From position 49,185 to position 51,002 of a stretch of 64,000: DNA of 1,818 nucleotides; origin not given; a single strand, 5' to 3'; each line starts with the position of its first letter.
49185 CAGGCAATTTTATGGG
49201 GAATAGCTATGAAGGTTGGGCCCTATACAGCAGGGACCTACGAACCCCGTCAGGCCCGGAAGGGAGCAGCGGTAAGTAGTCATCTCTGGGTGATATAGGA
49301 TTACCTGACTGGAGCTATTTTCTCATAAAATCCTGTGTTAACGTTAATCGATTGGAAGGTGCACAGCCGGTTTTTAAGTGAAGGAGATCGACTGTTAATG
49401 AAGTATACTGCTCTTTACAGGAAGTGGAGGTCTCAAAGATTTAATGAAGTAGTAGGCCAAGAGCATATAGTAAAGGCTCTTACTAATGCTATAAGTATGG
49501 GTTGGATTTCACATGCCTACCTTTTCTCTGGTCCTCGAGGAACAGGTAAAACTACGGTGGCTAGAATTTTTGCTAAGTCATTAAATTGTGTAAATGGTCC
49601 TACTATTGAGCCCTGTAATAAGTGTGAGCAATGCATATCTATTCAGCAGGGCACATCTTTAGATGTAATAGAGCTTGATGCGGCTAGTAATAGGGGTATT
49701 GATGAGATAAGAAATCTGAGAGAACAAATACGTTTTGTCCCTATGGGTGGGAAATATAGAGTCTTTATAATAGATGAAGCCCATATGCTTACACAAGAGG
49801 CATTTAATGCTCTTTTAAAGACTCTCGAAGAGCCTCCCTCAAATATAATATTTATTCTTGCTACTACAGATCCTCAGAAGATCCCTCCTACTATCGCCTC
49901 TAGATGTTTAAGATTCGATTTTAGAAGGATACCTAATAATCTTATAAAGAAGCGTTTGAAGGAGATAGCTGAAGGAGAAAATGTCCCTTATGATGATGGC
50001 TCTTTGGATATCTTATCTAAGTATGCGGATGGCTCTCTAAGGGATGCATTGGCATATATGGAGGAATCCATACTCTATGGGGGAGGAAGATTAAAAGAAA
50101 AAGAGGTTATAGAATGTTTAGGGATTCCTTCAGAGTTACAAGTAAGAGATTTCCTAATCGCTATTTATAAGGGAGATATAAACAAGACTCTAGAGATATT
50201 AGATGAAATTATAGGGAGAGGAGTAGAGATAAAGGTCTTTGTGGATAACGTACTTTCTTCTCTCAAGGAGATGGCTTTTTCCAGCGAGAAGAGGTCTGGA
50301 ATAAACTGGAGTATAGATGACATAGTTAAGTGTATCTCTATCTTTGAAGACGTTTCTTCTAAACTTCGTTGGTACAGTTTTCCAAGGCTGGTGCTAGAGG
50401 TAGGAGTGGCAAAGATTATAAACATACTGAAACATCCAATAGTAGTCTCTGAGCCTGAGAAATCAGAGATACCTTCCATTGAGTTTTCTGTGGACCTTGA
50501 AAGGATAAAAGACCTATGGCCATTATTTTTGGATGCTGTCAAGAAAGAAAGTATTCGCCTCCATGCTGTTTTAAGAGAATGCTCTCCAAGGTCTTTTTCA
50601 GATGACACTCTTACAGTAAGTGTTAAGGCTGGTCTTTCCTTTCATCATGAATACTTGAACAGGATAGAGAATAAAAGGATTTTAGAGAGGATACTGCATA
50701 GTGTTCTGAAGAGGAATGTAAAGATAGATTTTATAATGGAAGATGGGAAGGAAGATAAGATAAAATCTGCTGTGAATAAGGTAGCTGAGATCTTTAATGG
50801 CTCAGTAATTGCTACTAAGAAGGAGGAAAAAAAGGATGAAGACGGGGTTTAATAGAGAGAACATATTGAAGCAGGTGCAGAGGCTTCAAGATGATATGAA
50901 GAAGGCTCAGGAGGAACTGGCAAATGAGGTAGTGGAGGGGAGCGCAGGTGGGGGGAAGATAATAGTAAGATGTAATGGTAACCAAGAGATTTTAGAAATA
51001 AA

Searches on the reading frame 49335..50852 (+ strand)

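Call 90: search_protein_families(library=pfam, proteins=[window:49335-50852:+], max_evalue=0.00001)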
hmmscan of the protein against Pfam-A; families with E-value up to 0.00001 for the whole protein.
window:49335-50852:+ (505 aa): 7 families
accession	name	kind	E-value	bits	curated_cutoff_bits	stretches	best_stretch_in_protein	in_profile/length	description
PF13177.12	DNA_pol3_delta2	-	1.8e-47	161.7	27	1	41-198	1-159/161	DNA polymerase III, delta subunit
PF00004.35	AAA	-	2.9e-14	54.1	21.2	1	63-195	2-124/131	ATPase family associated with various cellular activities (AAA)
PF20964.2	DnaX_C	-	1.4e-11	44.8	26.2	1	388-476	9-95/113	DNA polymerase III subunit tau, C-terminal domain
PF22608.2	DNAX_ATPase_lid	-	4.6e-10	39.6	27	1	204-251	2-49/49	DNA polymerase III clamp loader subunit, ATPase lid domain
PF13401.12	AAA_22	-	1.5e-07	32.3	27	1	63-177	9-122/130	AAA domain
PF06068.19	TIP49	-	4.4e-06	26.6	23.8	0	143-177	277-310/347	TIP49 P-loop domain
PF12169.13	DNA_pol3_gamma3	-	9.9e-06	25.8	24.4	0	254-313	2-61/143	DNA polymerase III subunits gamma and tau domain III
